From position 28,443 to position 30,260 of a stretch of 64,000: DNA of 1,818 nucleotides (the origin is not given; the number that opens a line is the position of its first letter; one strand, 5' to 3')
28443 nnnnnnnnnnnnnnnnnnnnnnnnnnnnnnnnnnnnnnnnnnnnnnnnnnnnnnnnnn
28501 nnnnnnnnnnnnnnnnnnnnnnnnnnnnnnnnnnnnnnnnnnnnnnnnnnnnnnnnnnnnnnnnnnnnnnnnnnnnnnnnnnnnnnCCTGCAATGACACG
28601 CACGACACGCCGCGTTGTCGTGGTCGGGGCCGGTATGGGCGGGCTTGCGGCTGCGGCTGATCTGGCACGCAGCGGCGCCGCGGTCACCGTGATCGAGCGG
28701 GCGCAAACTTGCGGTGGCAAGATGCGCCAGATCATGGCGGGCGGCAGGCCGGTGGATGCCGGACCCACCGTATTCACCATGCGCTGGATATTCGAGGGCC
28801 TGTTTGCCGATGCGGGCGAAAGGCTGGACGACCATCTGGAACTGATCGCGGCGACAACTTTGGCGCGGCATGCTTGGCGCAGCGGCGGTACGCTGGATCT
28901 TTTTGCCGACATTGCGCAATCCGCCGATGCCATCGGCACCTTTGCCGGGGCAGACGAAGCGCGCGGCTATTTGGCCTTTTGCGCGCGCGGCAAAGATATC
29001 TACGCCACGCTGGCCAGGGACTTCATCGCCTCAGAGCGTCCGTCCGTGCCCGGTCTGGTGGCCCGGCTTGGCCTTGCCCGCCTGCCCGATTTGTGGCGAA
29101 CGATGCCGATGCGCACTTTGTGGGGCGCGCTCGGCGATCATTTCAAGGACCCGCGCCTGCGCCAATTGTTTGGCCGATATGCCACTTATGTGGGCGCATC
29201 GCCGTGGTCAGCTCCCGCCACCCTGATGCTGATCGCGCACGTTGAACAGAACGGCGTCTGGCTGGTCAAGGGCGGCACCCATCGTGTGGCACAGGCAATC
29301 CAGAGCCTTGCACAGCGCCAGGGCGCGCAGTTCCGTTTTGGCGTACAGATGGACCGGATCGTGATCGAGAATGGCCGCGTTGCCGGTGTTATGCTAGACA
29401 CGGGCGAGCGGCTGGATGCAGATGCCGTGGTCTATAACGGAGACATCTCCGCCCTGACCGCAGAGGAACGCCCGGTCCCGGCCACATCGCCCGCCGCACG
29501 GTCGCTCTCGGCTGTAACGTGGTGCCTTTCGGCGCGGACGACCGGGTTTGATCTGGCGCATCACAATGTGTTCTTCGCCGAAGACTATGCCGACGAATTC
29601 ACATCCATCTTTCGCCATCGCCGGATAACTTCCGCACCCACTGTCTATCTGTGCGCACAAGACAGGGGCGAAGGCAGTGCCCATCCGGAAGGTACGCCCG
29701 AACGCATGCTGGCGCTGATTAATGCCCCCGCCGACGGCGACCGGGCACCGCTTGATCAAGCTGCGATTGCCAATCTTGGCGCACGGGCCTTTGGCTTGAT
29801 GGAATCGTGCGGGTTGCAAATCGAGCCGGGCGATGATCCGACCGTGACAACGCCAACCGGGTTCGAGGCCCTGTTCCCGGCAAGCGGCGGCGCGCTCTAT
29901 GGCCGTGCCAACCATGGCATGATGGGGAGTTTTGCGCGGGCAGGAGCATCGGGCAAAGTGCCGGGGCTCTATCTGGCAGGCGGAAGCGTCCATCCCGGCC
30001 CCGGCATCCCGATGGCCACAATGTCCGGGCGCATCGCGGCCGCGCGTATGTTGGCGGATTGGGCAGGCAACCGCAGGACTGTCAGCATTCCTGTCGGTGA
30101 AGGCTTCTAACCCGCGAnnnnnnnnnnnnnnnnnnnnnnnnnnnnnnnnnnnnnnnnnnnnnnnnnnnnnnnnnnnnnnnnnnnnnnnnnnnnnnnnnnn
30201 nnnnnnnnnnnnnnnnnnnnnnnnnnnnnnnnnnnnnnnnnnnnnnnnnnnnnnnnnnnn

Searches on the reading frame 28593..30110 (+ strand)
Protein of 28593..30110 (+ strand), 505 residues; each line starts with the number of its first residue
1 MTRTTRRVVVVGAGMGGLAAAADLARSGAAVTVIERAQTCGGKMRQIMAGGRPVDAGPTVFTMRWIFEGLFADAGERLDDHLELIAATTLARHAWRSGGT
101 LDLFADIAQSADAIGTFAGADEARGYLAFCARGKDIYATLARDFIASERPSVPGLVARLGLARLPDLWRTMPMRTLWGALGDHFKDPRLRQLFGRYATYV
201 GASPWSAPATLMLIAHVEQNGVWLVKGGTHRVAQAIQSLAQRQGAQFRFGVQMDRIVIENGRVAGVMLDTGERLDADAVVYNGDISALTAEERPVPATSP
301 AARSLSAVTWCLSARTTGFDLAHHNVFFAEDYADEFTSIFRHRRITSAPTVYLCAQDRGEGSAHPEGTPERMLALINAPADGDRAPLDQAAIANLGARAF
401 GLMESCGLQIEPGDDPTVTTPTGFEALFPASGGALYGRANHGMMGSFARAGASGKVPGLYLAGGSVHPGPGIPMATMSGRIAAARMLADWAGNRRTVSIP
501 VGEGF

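Call 3: search_protein_families(library=pfam, proteins=[window:28593-30110:+])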
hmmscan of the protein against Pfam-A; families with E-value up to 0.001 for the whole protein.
window:28593-30110:+ (505 aa): 10 families
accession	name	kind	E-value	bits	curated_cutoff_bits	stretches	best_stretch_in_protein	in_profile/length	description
PF01593.30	Amino_oxidase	-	4.6e-24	86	19.8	1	15-487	1-443/443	Flavin containing amine oxidoreductase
PF13450.12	NAD_binding_8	-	3.4e-13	50.1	21.9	1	10-62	1-53/68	NAD(P)-binding Rossmann-like domain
PF01266.30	DAO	-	1.9e-12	47.8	27.9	1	7-485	1-353/353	FAD dependent oxidoreductase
PF07992.20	Pyr_redox_2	-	2.9e-09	37.2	26.1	1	7-40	2-35/291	Pyridine nucleotide-disulphide oxidoreductase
PF00890.30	FAD_binding_2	-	3.8e-08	33.4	20.4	1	8-43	2-37/414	FAD binding domain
PF12831.13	FAD_oxidored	-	7.5e-08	32.5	27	1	8-78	2-68/416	FAD dependent oxidoreductase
PF03486.20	HI0933_like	-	8.7e-06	25.8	50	1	7-45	2-40/244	HI0933-like protein Rossmann domain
PF00070.33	Pyr_redox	-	1.6e-05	25.7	22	1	7-40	1-34/82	Pyridine nucleotide-disulphide oxidoreductase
PF01134.28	GIDA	-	0.00016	21.3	22.1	0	8-37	2-32/391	Glucose inhibited division protein A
PF01946.23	Thi4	-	0.00032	20.4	26.2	1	7-44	19-57/235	Thi4 family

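Call 5: search_protein_families(library=ncbifam, proteins=[window:28593-30110:+], max_evalue=0.01)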
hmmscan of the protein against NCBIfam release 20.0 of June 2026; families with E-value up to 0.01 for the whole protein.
window:28593-30110:+ (505 aa): 106 families (the best 25 are shown)
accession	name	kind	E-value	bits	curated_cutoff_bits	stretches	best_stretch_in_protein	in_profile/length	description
NF045637.1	carotdesatCrtDProt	equivalog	4.4e-195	648.8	580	1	8-489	1-485/485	1-hydroxycarotenoid 3,4-desaturase CrtD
TIGR02734.1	crtI_fam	subfamily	1e-81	275.1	238.1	1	8-492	1-494/504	phytoene desaturase family protein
NF042421.1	hydcarot_desat_CrtD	equivalog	5.3e-60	203.3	500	1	7-484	3-481/487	1-hydroxycarotenoid 3,4-desaturase CrtD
NF058655.1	CrtID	equivalog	1.2e-53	182.6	640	1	8-483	1-478/478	bifunctional phytoene desaturase/3,4-desaturase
TIGR02730.1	carot_isom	equivalog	7.3e-14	51.5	586.9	2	212-283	211-282/493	carotenoid isomerase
NF005560.0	PRK07233.1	equivalog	2e-13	50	252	2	7-54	2-49/435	hypothetical protein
NF001933.0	PRK00711.1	subfamily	2.4e-11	43.3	383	2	227-282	198-252/429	D-amino acid dehydrogenase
TIGR03467.1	HpnE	equivalog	4e-11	42.9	283.05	1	8-58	1-53/430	hydroxysqualene dehydroxylase HpnE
NF045689.1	BCarotKetCrtO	equivalog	2.6e-10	39.5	1000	1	166-280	178-293/563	beta-carotene ketolase CrtO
TIGR02733.1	desat_CrtD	equivalog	1.4e-09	37.1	549.7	1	7-43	3-39/492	C-3',4' desaturase CrtD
NF009410.0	PRK12771.1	subfamily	5.5e-08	31.8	516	1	3-45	136-178/566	NAD(P)-binding protein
NF053676.1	4oxCHCAChcC1Cy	equivalog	7.7e-08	31.2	1000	1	8-43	4-39/528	4-oxocyclohexanecarboxylate 2-dehydrogenase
NF042949.2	3PPDioc_HcaD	equivalog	8.5e-08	31.3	450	1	3-40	140-177/386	3-phenylpropionate/cinnamic acid dioxygenase ferredoxin--NAD(+) reductase subunit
NF007542.0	PRK10157.1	subfamily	8.8e-08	31.2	610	1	8-44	8-44/428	FAD-dependent oxidoreductase FixC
NF006021.0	PRK08163.1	equivalog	1.6e-07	30.7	459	1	3-41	3-41/398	3-hydroxybenzoate 6-monooxygenase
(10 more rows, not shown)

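Call 12: find_related_loci(query=window:28593-30110:+, collection=genome_contigs, flank=6000)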
Query window:28593-30110:+ (505 aa) in genome_contigs; peptide patterns used: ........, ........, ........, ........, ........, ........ (x = any residue, [..] = any of these).
570 stretches matched a pattern; 313 encode a relative of the query (tblastn E <= 1e-3); the best 80 are kept; 80 distinct loci.
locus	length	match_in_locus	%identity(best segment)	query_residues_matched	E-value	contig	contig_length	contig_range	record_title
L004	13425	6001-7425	96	31-505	0e+0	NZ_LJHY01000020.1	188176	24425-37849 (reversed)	Novosphingobium sp. AAP83 AAP83_Contigs_20, whole genome shotgun sequence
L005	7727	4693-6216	92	1-505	0e+0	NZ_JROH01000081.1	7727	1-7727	Sphingomonas sp. 37zxx contig87_scaffold69, whole genome shotgun sequence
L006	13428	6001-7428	86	31-503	0e+0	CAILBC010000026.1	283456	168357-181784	MAG: uncultured Sphingomonadales bacterium isolate AM-lipid-02-D1_bin-0085 genome assembly, contig: bin-0085:26/48, whol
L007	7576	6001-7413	82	31-501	0e+0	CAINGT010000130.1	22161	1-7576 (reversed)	MAG: uncultured Sphingomonadales bacterium isolate I3-5_bin-441 genome assembly, contig: bin-441:130/145, whole genome s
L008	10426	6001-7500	79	6-502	0e+0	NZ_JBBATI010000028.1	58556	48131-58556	MAG: Novosphingobium sp. isolate EUL_267 ctg28-EUL_267, whole genome shotgun sequence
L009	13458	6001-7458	74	18-503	0e+0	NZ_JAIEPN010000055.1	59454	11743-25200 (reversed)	MAG: Novosphingobium sp. isolate co.spades.DASTOOL.2.5kb_017 c_000000443464, whole genome shotgun sequence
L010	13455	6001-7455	75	18-502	0e+0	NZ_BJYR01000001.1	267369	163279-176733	Novosphingobium sediminis strain NBRC 106119 sequence01, whole genome shotgun sequence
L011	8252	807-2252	76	31-505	0e+0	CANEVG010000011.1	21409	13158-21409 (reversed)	MAG: Sphingomonadaceae bacterium isolate CE-Jul18-168 genome assembly, contig: CE-Jul18-C1522, whole genome shotgun sequ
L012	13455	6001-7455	75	18-502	0e+0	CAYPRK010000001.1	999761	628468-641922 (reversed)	MAG TPA_asm: uncultured Novosphingobium sp. isolate binchicken_co284_5 genome assembly, contig: NODE_4_length_999761_cov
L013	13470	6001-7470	74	18-502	0e+0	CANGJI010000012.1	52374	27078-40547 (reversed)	MAG: Sphingomonadaceae bacterium isolate Jr-7aug17-131 genome assembly, contig: Jr-7aug17-C910, whole genome shotgun seq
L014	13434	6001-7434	75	26-503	0e+0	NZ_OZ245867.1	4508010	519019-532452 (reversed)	MAG: Novosphingobium sp. isolate 24d4e9de-832c-4126-82e8-0d1c83bf2bf4 chromosome 1, complete sequence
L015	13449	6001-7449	75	18-500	0e+0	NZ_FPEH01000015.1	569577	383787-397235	Novosphingobium sp. NDB2Meth1, whole genome shotgun sequence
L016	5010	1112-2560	75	18-500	0e+0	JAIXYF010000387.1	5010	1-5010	MAG: Novosphingobium sp. isolate D4_MAG_00083 pond_D4_MAG_00083_000000000323, whole genome shotgun sequence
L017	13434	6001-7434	74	26-503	0e+0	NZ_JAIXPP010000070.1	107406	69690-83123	MAG: Novosphingobium sp. isolate C1_MAG_00068 C1_MAG_00068_000000000101, whole genome shotgun sequence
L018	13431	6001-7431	76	26-502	0e+0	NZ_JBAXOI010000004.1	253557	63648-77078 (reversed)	MAG: Novosphingobium sp. isolate ELA501 MAG501_4, whole genome shotgun sequence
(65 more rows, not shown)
